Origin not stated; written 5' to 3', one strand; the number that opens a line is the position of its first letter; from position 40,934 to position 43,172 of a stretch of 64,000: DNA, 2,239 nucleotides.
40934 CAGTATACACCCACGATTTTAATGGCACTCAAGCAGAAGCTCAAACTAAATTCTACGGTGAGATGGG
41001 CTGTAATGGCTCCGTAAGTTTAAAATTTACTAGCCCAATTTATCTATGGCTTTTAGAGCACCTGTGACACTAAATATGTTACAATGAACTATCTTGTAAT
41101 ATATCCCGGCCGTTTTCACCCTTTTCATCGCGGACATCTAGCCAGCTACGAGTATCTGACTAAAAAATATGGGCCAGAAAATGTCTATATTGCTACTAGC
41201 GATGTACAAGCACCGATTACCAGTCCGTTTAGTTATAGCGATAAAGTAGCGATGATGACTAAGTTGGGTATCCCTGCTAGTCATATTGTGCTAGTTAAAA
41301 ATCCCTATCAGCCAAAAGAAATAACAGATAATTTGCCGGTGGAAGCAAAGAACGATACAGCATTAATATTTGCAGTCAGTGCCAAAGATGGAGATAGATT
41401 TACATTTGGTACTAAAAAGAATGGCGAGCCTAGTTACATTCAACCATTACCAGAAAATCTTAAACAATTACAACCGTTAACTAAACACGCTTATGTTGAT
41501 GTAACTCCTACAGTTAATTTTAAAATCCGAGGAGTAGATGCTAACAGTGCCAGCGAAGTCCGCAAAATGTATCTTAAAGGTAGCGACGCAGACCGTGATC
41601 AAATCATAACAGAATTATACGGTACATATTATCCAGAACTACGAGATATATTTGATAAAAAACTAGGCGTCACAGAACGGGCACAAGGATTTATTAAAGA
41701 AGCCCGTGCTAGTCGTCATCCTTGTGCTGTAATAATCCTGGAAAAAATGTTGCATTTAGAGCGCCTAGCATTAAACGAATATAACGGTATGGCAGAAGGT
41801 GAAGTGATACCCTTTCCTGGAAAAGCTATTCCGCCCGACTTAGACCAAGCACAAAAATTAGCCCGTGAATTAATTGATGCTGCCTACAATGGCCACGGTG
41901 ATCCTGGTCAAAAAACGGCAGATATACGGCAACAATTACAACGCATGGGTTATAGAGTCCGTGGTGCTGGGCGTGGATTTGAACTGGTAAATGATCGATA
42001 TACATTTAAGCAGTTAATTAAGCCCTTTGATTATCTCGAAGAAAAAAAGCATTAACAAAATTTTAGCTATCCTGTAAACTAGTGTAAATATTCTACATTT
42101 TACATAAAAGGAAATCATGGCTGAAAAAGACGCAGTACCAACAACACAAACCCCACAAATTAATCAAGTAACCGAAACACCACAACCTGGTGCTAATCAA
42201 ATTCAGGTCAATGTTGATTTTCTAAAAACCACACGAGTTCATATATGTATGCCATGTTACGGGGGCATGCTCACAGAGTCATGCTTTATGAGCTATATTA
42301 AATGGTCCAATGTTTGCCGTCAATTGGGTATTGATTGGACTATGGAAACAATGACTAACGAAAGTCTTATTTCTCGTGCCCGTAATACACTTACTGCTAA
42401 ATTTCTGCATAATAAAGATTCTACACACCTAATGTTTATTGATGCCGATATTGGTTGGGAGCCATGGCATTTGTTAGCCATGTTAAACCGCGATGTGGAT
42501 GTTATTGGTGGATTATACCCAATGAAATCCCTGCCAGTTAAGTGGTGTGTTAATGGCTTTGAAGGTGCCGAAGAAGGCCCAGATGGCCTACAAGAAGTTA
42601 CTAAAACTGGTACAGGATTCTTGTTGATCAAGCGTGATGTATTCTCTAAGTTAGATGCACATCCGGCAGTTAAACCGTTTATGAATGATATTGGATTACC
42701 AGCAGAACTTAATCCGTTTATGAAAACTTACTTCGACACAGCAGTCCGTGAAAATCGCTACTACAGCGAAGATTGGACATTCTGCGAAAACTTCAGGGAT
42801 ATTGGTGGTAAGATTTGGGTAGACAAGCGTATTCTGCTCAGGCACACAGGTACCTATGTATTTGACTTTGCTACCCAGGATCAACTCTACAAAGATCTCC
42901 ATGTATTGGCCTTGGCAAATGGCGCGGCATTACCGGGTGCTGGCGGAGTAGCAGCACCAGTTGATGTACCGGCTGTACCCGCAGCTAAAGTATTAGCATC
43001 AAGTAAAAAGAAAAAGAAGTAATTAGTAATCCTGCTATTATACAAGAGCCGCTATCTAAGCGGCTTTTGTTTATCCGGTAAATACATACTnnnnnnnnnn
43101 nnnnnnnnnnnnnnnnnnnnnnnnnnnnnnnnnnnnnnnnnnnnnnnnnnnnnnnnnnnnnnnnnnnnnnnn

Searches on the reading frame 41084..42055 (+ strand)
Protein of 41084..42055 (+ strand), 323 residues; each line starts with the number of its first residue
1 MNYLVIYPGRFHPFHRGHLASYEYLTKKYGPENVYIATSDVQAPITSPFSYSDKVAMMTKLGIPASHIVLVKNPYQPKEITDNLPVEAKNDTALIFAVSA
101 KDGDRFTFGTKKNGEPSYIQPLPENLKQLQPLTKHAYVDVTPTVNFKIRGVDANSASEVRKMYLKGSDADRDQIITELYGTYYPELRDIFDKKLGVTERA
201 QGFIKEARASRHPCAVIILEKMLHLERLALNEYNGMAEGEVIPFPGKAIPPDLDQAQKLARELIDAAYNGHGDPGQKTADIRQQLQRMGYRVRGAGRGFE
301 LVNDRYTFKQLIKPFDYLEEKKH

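Call 7: search_protein_families(library=phrogs, proteins=[window:41084-42055:+], max_evalue=0.00001)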
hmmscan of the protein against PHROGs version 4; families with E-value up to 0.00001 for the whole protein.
window:41084-42055:+ (323 aa): 1 family
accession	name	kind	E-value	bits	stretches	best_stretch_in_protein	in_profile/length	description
phrog_395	-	other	8.7e-07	30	0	4-61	13-70/373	cytidyltransferase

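Call 82: search_protein_families(library=pfam, proteins=[window:41084-42055:+], max_evalue=0.01)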
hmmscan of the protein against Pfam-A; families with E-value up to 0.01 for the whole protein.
window:41084-42055:+ (323 aa): 1 family
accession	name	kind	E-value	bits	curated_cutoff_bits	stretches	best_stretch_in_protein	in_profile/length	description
PF01467.32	CTP_transf_like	-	1.8e-05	25.4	21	1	6-83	1-78/133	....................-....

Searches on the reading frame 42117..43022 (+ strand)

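Call 82: search_protein_families(library=pfam, proteins=[window:42117-43022:+], max_evalue=0.01)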
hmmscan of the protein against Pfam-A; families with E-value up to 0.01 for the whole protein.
window:42117-43022:+ (301 aa): 1 family
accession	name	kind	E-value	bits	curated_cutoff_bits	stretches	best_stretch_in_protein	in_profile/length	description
PF03452.20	Anp1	-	0.0078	16.1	28.8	0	83-130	119-166/263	Anp1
